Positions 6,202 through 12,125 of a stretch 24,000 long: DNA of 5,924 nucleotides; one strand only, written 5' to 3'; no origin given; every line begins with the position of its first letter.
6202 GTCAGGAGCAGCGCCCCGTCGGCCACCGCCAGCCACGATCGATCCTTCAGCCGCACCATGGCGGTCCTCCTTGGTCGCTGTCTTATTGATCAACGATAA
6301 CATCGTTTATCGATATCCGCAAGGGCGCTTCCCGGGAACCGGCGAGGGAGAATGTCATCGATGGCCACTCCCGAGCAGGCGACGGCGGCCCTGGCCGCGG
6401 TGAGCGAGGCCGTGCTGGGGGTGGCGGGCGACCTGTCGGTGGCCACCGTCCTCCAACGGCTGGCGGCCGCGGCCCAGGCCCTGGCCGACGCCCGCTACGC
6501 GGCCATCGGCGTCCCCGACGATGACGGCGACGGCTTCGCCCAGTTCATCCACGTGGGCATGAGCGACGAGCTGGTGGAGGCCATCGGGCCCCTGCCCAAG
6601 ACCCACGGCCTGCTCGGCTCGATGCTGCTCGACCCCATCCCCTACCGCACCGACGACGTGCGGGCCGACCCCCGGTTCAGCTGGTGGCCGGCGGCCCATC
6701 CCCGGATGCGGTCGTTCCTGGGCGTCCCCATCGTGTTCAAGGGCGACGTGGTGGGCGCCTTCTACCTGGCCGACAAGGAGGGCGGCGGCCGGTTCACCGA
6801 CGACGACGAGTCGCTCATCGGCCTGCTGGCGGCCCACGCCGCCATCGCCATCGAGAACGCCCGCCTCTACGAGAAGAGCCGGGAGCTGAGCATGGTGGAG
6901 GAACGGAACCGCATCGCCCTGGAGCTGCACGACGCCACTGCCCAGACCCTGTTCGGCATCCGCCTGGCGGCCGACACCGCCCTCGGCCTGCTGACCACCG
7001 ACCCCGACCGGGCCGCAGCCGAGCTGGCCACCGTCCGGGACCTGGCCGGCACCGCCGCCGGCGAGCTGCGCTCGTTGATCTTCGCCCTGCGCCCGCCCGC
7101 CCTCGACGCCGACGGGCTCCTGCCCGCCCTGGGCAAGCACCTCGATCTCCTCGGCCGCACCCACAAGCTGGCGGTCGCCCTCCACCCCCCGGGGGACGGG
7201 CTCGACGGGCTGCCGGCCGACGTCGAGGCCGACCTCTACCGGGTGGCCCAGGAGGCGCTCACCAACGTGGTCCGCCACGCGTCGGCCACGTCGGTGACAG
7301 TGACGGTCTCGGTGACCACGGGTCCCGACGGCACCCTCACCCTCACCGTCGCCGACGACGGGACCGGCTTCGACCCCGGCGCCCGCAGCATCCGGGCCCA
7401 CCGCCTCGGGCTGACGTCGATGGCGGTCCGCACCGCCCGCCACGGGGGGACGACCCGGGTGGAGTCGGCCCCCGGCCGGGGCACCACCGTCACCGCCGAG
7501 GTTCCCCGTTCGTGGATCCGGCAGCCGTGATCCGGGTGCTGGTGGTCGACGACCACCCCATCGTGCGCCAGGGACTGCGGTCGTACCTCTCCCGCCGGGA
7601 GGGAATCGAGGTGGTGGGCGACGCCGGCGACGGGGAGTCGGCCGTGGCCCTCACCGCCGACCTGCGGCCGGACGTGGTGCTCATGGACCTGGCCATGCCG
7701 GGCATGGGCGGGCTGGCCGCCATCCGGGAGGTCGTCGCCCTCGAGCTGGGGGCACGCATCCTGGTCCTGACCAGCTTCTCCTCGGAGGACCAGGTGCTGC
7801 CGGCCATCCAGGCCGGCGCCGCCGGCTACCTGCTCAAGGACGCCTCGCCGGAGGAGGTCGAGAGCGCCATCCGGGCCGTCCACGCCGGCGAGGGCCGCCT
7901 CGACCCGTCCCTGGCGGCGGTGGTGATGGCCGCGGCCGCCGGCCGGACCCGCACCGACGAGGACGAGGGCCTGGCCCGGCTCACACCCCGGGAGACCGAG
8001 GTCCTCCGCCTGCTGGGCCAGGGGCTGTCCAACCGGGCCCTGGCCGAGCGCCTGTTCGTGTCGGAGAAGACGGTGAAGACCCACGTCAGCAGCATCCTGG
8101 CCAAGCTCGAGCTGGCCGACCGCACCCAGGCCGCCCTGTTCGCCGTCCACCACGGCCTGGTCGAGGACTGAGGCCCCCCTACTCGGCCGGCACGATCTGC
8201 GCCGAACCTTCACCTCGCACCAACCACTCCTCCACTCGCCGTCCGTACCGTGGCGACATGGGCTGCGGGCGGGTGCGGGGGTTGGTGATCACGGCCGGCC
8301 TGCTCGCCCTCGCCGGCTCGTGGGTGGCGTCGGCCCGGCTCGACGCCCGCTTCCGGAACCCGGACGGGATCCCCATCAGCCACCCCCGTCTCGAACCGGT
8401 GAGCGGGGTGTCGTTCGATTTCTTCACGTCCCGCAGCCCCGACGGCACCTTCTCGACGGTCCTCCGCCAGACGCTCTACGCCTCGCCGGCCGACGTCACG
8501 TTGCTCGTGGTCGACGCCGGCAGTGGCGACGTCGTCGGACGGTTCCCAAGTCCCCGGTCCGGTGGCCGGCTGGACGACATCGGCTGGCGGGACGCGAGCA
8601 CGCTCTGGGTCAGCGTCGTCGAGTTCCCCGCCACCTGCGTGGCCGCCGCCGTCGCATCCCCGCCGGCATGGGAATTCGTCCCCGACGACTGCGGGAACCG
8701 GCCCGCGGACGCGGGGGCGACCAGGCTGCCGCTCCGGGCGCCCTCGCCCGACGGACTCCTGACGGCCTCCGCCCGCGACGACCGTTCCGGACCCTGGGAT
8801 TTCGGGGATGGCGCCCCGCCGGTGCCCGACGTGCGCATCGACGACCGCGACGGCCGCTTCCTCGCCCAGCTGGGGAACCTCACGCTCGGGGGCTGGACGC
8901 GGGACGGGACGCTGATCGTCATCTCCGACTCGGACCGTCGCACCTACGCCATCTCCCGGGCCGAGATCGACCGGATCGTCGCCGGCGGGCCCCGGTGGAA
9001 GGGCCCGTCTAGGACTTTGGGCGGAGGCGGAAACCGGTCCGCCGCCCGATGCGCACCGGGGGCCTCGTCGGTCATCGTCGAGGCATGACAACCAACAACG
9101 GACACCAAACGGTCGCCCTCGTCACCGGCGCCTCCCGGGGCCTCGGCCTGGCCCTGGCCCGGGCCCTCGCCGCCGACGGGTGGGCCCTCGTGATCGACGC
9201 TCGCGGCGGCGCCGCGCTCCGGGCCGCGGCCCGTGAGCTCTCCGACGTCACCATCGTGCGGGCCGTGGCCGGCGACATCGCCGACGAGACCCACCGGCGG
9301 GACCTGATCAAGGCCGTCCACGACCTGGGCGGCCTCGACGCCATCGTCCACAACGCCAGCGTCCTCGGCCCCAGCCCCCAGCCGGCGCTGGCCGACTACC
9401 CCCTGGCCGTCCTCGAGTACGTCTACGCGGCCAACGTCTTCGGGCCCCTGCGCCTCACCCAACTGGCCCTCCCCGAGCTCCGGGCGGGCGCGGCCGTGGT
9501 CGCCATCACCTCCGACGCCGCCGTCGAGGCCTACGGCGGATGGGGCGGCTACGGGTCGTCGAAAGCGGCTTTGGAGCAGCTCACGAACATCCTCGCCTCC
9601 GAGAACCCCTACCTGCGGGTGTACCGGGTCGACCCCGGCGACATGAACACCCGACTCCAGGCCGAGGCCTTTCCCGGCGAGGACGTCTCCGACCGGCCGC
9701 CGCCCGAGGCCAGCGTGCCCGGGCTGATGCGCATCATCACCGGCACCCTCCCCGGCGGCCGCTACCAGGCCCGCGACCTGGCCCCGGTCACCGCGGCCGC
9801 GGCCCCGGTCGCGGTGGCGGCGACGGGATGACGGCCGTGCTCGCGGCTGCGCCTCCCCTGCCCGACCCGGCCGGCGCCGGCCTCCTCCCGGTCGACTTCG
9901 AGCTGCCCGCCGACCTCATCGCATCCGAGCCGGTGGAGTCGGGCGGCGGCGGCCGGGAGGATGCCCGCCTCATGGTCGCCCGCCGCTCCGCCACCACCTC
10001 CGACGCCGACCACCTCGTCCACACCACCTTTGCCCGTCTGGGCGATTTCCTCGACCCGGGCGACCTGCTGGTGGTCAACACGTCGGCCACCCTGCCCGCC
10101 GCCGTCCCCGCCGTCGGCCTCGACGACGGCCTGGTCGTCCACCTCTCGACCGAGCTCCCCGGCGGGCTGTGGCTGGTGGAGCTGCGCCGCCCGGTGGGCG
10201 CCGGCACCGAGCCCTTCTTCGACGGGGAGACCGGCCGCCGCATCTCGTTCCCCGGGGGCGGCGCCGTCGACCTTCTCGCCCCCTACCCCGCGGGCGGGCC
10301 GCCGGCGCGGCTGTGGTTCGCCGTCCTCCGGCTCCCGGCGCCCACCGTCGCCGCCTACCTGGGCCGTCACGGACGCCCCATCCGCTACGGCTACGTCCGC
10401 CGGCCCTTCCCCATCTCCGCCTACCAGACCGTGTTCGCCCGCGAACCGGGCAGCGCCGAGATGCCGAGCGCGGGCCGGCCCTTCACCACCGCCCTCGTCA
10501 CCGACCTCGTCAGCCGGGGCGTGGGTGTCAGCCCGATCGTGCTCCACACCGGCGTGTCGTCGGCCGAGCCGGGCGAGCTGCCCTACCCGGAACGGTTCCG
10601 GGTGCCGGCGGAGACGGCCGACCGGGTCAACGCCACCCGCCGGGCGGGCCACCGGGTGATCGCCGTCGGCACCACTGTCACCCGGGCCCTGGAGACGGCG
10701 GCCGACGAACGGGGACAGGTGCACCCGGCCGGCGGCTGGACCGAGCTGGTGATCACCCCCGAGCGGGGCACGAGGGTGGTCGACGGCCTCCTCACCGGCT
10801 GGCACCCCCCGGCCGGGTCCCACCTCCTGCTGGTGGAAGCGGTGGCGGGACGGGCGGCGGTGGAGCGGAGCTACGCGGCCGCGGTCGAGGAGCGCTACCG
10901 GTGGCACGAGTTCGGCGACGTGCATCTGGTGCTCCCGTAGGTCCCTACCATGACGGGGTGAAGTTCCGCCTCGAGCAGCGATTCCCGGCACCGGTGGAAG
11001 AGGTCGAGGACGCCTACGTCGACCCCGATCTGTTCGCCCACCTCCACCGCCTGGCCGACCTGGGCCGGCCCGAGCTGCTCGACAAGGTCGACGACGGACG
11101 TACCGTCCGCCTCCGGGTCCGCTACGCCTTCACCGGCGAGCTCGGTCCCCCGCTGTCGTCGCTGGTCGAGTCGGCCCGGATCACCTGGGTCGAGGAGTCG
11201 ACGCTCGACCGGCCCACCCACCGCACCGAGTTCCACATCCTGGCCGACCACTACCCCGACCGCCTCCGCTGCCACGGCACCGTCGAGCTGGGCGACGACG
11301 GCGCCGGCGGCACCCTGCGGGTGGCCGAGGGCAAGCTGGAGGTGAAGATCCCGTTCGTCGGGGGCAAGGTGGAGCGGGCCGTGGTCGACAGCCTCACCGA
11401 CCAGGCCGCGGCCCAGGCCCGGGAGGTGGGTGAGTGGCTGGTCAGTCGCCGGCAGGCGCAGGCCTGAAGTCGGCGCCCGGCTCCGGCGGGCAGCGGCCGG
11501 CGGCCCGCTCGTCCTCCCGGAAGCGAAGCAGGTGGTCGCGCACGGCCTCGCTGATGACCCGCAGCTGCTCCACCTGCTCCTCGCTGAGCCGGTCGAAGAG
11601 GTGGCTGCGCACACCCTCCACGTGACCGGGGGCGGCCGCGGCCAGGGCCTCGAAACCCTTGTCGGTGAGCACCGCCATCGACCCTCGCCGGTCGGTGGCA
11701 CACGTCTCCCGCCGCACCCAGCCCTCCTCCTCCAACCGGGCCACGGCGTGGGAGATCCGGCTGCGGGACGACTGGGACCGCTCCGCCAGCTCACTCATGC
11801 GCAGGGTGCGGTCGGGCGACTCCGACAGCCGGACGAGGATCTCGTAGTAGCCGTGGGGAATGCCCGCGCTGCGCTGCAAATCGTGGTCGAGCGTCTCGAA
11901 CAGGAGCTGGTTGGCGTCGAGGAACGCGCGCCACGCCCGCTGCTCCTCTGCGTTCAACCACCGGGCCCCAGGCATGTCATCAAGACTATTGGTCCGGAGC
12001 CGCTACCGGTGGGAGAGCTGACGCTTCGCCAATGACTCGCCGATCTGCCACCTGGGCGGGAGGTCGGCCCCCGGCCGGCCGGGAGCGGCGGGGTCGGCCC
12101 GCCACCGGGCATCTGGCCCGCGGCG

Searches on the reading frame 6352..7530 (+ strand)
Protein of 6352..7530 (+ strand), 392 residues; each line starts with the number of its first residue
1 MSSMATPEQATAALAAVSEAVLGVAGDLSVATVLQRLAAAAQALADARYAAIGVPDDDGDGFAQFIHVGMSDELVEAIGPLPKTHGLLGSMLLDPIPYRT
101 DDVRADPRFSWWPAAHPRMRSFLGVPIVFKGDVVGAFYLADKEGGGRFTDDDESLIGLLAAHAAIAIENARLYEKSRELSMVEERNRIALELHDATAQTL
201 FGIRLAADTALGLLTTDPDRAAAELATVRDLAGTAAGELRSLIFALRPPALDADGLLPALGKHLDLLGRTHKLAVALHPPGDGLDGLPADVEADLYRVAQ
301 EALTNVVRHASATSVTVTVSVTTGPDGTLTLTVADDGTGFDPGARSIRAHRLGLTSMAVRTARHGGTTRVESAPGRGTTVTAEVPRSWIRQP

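Call 36: search_protein_families(library=pfam, proteins=[window:6352-7530:+], max_evalue=0.0001)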
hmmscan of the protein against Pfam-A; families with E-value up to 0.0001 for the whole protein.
window:6352-7530:+ (392 aa): 6 families
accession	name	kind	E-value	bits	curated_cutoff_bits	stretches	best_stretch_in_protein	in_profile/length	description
PF13185.12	GAF_2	-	1e-21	78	28.6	1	28-168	2-136/136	GAF domain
PF07730.19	HisKA_3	-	1.5e-17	64.3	24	1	184-251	1-68/68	Histidine kinase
PF02518.31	HATPase_c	-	3.9e-17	63.1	26.4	1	292-386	3-109/111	Histidine kinase-, DNA gyrase B-, and HSP90-like ATPase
PF01590.32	GAF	-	2.7e-16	60.7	22.4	1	31-167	3-133/133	GAF domain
PF13581.12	HATPase_c_2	-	7.4e-08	32.9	27.4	1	286-348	23-87/127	Histidine kinase-like ATPase domain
PF13492.12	GAF_3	-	4.6e-07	30.7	27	1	31-169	3-129/129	GAF domain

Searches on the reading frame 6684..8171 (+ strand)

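Call 36: search_protein_families(library=pfam, proteins=[window:6684-8171:+], max_evalue=0.0001)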
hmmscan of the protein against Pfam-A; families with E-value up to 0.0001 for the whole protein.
window:6684-8171:+ (495 aa): 3 families
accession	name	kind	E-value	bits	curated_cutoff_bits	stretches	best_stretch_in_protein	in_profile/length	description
PF00072.30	Response_reg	-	2.6e-26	92.4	30.2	1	285-397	1-111/111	Response regulator receiver domain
PF00196.25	GerE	-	9.8e-19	67.2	23.5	1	432-487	2-57/57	Bacterial regulatory proteins, luxR family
PF08281.18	Sigma70_r4_2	-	2.5e-05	24.3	25.7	1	430-475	8-54/54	Sigma-70, region 4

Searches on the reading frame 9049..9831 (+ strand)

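Call 36: search_protein_families(library=pfam, proteins=[window:9049-9831:+], max_evalue=0.0001)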
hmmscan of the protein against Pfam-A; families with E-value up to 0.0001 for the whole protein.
window:9049-9831:+ (260 aa): 4 families
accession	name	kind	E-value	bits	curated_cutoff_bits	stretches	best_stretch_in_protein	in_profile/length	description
PF00106.31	adh_short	-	2.8e-34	118.7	26.6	1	22-209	2-192/195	short chain dehydrogenase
PF13561.12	adh_short_C2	-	1.1e-26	94.3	27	1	27-208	1-184/236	Enoyl-(Acyl carrier protein) reductase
PF08659.16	KR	-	3.9e-09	37.1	22.6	1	23-180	3-161/180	KR domain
PF01370.27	Epimerase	-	6.1e-05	23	20.9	0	23-158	1-118/240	NAD dependent epimerase/dehydratase family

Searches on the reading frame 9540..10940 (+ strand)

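Call 37: search_protein_families(library=pfam, proteins=[window:9540-10940:+], max_evalue=0.0001)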
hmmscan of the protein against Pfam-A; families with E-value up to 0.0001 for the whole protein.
window:9540-10940:+ (466 aa): 1 family
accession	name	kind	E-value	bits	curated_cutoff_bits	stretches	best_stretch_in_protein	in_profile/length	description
PF02547.20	Queuosine_synth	-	3.1e-74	250.5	25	1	119-464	5-322/322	Queuosine biosynthesis protein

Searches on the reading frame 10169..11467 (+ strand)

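Call 37: search_protein_families(library=pfam, proteins=[window:10169-11467:+], max_evalue=0.0001)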
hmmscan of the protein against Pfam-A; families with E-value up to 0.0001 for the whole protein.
window:10169-11467:+ (432 aa): 1 family
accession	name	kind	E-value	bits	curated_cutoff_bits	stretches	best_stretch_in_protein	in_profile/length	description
PF10698.15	DUF2505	-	6.6e-18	65.8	26.9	1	269-424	3-158/158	Protein of unknown function (DUF2505)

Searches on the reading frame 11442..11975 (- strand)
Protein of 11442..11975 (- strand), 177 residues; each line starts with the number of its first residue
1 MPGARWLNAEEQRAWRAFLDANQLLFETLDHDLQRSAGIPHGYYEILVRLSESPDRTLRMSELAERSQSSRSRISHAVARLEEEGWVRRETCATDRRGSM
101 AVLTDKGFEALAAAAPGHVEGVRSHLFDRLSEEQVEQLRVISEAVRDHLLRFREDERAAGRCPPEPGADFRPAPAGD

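Call 37: search_protein_families(library=pfam, proteins=[window:11442-11975:-], max_evalue=0.0001)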
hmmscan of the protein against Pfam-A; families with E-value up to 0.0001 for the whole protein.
window:11442-11975:- (177 aa): 5 families
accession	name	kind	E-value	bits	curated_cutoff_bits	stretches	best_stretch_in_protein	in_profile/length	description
PF12802.13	MarR_2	-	6.9e-13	49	27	1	38-97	2-60/61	MarR family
PF01047.28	MarR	-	4.9e-11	42.8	24.6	1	44-97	6-57/59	MarR family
PF09339.16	HTH_IclR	-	1.2e-05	25.4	22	1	55-90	16-51/52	IclR helix-turn-helix domain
PF13463.12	HTH_27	-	1.8e-05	25.4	22.2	1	54-107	15-68/68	Winged helix DNA-binding domain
PF13412.12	HTH_24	-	8e-05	22.6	21.9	0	57-88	17-48/48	Winged helix-turn-helix DNA-binding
